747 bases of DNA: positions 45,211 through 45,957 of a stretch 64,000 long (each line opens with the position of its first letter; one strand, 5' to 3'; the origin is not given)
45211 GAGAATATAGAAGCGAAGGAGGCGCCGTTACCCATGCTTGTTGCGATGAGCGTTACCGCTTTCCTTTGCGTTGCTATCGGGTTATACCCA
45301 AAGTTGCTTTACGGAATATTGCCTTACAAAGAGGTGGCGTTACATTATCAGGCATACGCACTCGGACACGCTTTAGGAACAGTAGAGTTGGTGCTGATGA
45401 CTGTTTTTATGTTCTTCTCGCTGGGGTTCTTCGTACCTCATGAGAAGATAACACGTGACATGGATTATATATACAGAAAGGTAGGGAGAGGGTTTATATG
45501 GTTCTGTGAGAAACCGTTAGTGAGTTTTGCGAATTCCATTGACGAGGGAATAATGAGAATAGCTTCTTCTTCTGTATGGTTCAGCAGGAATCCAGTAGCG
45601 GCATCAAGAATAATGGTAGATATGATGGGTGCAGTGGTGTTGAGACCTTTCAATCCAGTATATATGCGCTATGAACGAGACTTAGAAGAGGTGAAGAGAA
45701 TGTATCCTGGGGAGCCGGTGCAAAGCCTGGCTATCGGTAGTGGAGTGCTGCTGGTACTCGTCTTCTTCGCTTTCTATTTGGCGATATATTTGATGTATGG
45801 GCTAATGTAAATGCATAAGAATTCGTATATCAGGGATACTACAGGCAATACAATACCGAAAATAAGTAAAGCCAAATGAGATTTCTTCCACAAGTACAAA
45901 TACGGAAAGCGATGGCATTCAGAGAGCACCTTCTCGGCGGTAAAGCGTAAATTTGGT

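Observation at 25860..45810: Family of small tail-anchored proteins (CF-K-PV...R-M / CPEV motif) that also occurs fused to the C-terminus of a NuoM-like antiporter subunit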

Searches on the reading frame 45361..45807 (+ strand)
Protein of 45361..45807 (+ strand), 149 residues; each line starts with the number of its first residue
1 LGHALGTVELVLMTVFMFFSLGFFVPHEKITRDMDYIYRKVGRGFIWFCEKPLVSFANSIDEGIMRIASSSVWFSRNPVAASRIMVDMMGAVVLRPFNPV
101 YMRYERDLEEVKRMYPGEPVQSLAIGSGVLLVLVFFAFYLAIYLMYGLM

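Call 15: find_homologous_proteins(query=window:45421-45807:+, max_evalue=0.01)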
Query window:45421-45807:+ (129 aa): 4 proteins with E <= 0.01 among 15 candidates.
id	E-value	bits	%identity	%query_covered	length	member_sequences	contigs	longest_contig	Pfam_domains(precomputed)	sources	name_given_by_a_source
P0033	1.7e-53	198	68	98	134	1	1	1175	-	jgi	jgi:hypothetical protein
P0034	1.2e-43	166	63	94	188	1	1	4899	-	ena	-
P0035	2.8e-39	152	62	94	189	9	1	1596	-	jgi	-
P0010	1.7e-23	101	54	70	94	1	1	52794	-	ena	-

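Call 53: search_protein_families(library=pfam, proteins=[window:45361-45807:+], max_evalue=10)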
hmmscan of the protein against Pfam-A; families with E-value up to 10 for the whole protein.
window:45361-45807:+ (149 aa): 0 families

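Call 66: search_protein_families(library=ncbifam, proteins=[window:45421-45807:+], max_evalue=10)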
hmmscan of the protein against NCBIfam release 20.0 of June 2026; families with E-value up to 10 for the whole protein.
window:45421-45807:+ (129 aa): 1 family
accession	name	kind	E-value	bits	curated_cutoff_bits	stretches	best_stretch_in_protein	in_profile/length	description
NF009310.0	PRK12668.1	equivalog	0.00051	19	564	1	6-124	478-582/584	Na(+)/H(+) antiporter subunit D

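Call 70: search_solved_structures(query=A5, max_evalue=10, show_alignments=3)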
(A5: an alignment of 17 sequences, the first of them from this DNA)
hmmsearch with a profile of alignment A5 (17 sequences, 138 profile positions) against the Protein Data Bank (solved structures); distinct sequences matched with E-value up to 10: 31.
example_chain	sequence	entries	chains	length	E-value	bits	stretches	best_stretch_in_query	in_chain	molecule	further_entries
4hxt_A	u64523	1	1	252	0.0098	19.1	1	40-102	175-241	De Novo Protein OR329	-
9c1e_B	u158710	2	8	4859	0.23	14.6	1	67-131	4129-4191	Ryanodine receptor 3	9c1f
8sa0_A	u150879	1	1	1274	0.27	14.4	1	80-127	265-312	ATP-dependent translocase ABCB1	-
6qex_A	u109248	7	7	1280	0.27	14.4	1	80-127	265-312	Multidrug resistance protein 1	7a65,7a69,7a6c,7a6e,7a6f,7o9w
8gmg_A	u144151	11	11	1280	0.27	14.4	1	80-127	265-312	ATP-dependent translocase ABCB1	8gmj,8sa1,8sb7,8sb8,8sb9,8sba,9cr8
6c0v_A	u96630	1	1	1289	0.27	14.4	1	81-127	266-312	Multidrug resistance protein 1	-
8y6h_A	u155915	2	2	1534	0.34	14.1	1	81-127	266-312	ATP-dependent translocase ABCB1,mNeonGreen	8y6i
8u5w_A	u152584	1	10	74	0.76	13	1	77-121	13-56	WSHC5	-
5ko2_A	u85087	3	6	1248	0.92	12.7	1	79-127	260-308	Multidrug resistance protein 1A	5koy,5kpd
6q81_A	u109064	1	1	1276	0.96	12.6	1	79-127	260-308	P-glycoprotein (ABCB1)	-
5kpi_A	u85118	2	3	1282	0.97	12.6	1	79-127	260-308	Multidrug resistance protein 1A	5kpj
4lsg_A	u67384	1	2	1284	0.97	12.6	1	79-127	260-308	Multidrug resistance protein 1A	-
3g5u_A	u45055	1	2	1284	0.97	12.6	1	79-127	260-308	Multidrug resistance protein 1a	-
4ksb_A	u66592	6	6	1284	0.97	12.6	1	79-127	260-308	Multidrug resistance protein 1A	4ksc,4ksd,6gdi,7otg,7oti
3g60_A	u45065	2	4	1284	0.97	12.6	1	79-127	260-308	Multidrug resistance protein 1a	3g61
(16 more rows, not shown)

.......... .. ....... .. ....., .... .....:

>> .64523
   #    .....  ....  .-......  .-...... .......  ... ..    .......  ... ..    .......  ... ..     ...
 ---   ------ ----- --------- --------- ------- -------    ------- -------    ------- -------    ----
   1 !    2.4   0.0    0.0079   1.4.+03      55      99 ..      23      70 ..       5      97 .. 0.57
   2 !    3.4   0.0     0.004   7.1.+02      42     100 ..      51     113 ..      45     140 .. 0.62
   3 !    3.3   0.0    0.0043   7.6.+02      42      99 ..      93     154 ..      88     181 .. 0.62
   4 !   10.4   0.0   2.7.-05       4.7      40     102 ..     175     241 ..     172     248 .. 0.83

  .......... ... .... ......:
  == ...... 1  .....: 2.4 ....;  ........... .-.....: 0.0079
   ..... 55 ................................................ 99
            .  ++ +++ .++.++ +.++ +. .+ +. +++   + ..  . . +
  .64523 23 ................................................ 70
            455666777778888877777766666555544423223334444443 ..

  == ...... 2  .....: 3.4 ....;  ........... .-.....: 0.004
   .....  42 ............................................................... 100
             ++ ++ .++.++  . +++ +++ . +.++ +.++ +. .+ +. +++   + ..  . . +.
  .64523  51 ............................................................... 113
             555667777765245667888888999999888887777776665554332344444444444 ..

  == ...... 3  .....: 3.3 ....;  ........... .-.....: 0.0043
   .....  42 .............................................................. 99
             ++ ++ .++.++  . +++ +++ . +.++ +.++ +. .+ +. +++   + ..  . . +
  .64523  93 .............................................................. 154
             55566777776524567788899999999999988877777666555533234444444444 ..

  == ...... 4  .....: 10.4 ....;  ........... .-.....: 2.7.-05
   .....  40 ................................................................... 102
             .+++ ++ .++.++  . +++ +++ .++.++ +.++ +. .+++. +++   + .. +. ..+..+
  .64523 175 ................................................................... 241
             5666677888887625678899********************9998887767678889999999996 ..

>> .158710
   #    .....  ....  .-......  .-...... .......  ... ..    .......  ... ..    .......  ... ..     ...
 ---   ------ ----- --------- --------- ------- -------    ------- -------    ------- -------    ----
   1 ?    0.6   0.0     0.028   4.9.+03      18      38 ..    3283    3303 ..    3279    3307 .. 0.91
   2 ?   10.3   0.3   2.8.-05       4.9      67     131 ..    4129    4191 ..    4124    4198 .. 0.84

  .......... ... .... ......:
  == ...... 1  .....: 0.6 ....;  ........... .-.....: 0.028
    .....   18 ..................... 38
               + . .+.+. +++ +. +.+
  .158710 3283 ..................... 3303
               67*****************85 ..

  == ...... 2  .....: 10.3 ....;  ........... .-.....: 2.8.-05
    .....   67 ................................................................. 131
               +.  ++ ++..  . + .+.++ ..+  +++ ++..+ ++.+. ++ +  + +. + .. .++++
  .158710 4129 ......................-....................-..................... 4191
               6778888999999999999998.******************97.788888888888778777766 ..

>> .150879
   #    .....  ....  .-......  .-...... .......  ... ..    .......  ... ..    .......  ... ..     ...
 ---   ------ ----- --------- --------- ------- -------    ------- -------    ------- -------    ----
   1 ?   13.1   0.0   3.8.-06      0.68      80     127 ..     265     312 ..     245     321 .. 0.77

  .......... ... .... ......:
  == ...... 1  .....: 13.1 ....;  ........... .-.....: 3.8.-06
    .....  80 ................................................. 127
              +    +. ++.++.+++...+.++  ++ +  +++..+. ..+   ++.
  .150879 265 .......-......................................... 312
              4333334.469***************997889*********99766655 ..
